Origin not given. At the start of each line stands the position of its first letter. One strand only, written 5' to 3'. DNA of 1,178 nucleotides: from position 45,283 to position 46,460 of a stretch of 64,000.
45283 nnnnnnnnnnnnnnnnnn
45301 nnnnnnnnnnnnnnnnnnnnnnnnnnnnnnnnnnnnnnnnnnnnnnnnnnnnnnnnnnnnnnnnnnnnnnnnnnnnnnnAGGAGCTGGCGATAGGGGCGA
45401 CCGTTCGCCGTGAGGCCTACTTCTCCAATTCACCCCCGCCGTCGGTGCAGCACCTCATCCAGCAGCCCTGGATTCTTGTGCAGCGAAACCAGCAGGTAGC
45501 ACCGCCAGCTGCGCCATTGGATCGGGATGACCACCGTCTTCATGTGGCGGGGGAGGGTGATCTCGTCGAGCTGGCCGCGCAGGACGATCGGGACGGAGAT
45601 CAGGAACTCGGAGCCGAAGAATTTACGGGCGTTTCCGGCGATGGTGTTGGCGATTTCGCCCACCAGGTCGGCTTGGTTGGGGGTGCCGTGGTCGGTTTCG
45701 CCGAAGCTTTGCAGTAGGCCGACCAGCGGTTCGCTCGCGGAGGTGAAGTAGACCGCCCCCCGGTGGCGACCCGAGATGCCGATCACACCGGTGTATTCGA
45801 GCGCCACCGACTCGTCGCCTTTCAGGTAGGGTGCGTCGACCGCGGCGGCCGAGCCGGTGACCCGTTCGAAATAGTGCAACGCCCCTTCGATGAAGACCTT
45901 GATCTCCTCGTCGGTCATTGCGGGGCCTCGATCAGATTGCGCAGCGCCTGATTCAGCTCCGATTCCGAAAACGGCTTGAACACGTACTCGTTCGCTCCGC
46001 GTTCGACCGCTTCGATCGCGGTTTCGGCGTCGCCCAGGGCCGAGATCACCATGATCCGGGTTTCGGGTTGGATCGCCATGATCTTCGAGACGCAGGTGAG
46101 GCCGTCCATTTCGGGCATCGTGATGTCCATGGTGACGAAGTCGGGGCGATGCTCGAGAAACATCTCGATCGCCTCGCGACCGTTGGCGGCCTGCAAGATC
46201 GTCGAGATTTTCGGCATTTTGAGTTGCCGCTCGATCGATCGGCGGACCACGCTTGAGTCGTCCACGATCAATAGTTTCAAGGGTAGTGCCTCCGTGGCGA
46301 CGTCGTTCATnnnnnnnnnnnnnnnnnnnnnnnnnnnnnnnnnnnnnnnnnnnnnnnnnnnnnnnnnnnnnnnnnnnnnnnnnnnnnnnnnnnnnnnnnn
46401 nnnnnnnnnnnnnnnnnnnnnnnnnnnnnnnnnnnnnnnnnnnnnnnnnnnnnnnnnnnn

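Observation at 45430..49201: Minimal chemotaxis-like module: membrane Cache-HAMP-Hpt-HATPase kinase, CheY and CheX, with no CheW or MCP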

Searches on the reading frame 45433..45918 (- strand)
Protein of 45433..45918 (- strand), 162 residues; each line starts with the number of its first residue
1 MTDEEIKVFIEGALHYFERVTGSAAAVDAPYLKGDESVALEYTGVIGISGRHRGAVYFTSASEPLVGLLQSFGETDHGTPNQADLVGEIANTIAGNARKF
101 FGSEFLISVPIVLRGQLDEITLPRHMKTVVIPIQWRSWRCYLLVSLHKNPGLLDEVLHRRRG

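Call 3: search_protein_families(library=pfam, proteins=[window:45433-45918:-], max_evalue=1)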
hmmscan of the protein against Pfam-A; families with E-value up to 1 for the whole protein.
seq(162 aa): 2 families
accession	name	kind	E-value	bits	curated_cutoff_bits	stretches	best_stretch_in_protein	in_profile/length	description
PF13690.11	CheX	-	2e-16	60.3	27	1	42-133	1-93/94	Chemotaxis phosphatase CheX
PF04509.17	CheC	-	0.12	12.8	22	1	82-97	2-17/38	CheC-like family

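Call 4: search_protein_families(library=ncbifam, proteins=[window:45433-45918:-], max_evalue=1)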
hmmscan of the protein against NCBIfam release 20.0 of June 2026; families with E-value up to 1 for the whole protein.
seq(162 aa): 1 family
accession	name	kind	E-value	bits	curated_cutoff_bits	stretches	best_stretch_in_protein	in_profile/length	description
NF041094.1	CheX_Thtogales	equivalog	0.019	14.8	280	1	6-116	6-122/152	CheY-P phosphatase CheX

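Call 63: search_solved_structures(query=window:45433-45918:-, max_evalue=10, show_alignments=3)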
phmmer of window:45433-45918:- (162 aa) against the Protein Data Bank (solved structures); distinct sequences matched with E-value up to 10: 6.
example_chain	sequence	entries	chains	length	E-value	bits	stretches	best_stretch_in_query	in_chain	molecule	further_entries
3h2d_A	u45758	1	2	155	4.9e-07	33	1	6-133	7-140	CheC-like superfamily protein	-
6vpw_A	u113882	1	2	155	1.2e-06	31.6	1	9-133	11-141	Chemotaxis protein CheX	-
3h4y_A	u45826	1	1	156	8.7e-06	28.9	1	6-121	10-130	putative chemotaxis protein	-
3iic_A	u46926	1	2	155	9e-06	28.8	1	6-134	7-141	CheC domain protein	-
3hm4_A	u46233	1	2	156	1.4e-05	28.2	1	7-135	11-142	Chemotaxis protein CheX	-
9e5c_3l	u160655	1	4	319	0.2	14.7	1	77-143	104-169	Chaperone protein DNAJ, putative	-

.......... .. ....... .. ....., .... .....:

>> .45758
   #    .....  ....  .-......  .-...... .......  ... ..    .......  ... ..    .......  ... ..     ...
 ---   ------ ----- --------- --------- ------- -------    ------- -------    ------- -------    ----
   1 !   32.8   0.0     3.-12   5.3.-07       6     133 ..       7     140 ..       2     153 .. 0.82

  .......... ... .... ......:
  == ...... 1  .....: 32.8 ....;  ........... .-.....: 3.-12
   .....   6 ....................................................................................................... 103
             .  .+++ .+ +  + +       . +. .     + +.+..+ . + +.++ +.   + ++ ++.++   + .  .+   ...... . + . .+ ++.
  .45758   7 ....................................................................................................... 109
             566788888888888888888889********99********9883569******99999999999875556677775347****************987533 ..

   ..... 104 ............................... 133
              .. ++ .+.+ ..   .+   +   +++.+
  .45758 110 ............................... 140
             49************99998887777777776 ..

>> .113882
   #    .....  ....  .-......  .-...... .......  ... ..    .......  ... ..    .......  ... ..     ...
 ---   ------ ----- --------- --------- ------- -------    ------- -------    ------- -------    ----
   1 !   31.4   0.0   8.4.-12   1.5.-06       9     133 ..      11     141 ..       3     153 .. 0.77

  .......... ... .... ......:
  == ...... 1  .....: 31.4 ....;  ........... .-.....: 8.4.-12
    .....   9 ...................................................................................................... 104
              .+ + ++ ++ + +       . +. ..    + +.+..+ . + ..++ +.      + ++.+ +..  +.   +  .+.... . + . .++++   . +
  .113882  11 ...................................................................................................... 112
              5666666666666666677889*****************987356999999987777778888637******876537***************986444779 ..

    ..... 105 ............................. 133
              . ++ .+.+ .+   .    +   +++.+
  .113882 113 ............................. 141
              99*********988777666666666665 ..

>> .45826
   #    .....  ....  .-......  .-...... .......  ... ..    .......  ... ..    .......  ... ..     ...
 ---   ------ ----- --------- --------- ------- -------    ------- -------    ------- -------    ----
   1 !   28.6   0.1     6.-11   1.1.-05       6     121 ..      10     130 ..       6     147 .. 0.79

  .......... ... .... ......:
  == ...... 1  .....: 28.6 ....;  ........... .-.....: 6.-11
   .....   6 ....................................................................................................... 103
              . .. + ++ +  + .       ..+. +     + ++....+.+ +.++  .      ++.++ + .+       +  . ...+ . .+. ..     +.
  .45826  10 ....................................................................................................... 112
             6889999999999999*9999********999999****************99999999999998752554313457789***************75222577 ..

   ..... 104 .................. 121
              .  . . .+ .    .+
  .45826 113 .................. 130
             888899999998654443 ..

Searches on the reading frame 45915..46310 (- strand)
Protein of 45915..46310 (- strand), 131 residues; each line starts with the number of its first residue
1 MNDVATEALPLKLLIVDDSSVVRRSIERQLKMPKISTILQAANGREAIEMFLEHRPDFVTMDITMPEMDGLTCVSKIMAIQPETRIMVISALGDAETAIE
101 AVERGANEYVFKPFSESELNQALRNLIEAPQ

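Call 3: search_protein_families(library=pfam, proteins=[window:45915-46310:-], max_evalue=1)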
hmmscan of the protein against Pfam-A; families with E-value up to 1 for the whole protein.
window:45915-46310:- (131 aa): 1 family
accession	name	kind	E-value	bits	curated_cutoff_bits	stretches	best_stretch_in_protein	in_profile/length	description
PF00072.30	Response_reg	-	1.6e-29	102.7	30.2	1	14-124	2-111/111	Response regulator receiver domain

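Call 4: search_protein_families(library=ncbifam, proteins=[window:45915-46310:-], max_evalue=1)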
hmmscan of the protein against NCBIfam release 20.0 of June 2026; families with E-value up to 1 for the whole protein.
window:45915-46310:- (131 aa): 105 families (the best 25 are shown)
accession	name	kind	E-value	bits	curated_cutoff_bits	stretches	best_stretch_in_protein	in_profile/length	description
NF001965.0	PRK00742.1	subfamily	4.6e-29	101.7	293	1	11-121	4-118/357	chemotaxis-specific protein-glutamate methyltransferase CheB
NF008469.0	PRK11361.1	equivalog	4.1e-25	88.4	714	1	12-124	6-117/461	acetoacetate metabolism transcriptional regulator AtoC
NF041367.1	CheY_Halo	equivalog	4.8e-24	84.9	200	1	14-126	2-113/114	chemotaxis protein CheY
NF045944.1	ResRegRpaBCyano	equivalog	1.1e-22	80.6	330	1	14-127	1-112/229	response regulator transcription factor RpaB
NF009206.0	PRK12555.1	subfamily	9.7e-22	77.4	342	1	12-120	2-112/340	chemotaxis-specific protein-glutamate methyltransferase CheB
NF045505.1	RR_RssB_Pseudo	equivalog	1.4e-20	73.7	700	1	11-116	6-110/394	two-component system response regulator RssB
NF007935.0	PRK10651.1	equivalog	3.4e-20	72.2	250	1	10-125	6-122/216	two-component system response regulator NarL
TIGR01818.1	ntrC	equivalog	1.2e-19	70.4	558.6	1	14-118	2-105/463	nitrogen regulation protein NR(I)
TIGR02875.1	spore_0_A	equivalog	5.6e-19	68.4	200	1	11-128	3-123/262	sporulation transcription factor Spo0A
NF041733.1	resp_reg_CseB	equivalog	1.3e-18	67.2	350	1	12-127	2-115/228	two-component system response regulator CseB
NF053512.1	nitric_RR_NosR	exception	2e-18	66.6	400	1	13-128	1-116/422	response regulator c-di-GMP phosphodiesterase, NosR family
NF011896.0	PRK15369.1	equivalog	9.3e-18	64.6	242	1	11-125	4-119/211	two component system response regulator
NF007135.0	PRK09581.1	equivalog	1.3e-17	63.8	474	1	12-126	4-119/457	PleD family two-component system response regulator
NF052445.1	RespRegMctR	equivalog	1.5e-17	63.7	300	1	11-126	2-118/205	two-component system response regulator MctR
NF008677.0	PRK11697.1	equivalog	4e-17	62.4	246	1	11-127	2-116/238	two-component system response regulator BtsR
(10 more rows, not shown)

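Call 64: search_solved_structures(query=window:45918-46310:-, max_evalue=1e-10, show_alignments=1)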
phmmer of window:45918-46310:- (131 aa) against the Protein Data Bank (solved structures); distinct sequences matched with E-value up to 1e-10: 136 (the best 60 are shown).
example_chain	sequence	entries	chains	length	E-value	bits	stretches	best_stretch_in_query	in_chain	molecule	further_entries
4iga_A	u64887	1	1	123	7.9e-26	93.7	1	12-125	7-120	Chemotaxis protein CheY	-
1tmy_A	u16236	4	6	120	9.1e-26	93.5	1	12-125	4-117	CHEY PROTEIN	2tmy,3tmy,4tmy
1u0s_Y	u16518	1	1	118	1.2e-25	93.1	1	12-125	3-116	Chemotaxis protein cheY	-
9rhz_C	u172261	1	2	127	1.2e-25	93.1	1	10-124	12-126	Chemotaxis protein CheY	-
6er7_A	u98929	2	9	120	4.9e-25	91.1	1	12-123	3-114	120aa long hypothetical chemotaxis protein (CheY)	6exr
4qyw_A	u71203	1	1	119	2e-24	89.2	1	12-125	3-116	Chemotaxis protein CheY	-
6c40_B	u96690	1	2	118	1.1e-23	86.8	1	12-125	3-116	Chemotaxis protein CheY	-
8q52_A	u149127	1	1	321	1.2e-23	86.6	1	9-127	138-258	Leucine-specific-binding protein,Chemotaxis protein CheY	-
6ekg_Y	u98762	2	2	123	3.6e-20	75.4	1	11-121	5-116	Chemotaxis protein CheY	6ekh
7od9_B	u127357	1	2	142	5.6e-20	74.8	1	11-123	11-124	Response regulator receiver protein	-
3hzh_A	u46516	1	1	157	1.9e-19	73.1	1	8-123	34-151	Chemotaxis response regulator (CheY-3)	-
3cwo_X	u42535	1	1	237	4.8e-19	71.8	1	38-112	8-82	beta/alpha-barrel protein based on 1THF and 1TMY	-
9xzo_A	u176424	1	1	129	7.7e-19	71.1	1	12-126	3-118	De novo protein M1X0B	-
2lle_A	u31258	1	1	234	1.4e-18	70.3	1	38-112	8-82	Chemotaxis protein CheY, Imidazole glycerol phosphate synthase subunit HisF chimera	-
3eq2_A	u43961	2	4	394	6.9e-18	68.1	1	12-118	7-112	Probable two-component response regulator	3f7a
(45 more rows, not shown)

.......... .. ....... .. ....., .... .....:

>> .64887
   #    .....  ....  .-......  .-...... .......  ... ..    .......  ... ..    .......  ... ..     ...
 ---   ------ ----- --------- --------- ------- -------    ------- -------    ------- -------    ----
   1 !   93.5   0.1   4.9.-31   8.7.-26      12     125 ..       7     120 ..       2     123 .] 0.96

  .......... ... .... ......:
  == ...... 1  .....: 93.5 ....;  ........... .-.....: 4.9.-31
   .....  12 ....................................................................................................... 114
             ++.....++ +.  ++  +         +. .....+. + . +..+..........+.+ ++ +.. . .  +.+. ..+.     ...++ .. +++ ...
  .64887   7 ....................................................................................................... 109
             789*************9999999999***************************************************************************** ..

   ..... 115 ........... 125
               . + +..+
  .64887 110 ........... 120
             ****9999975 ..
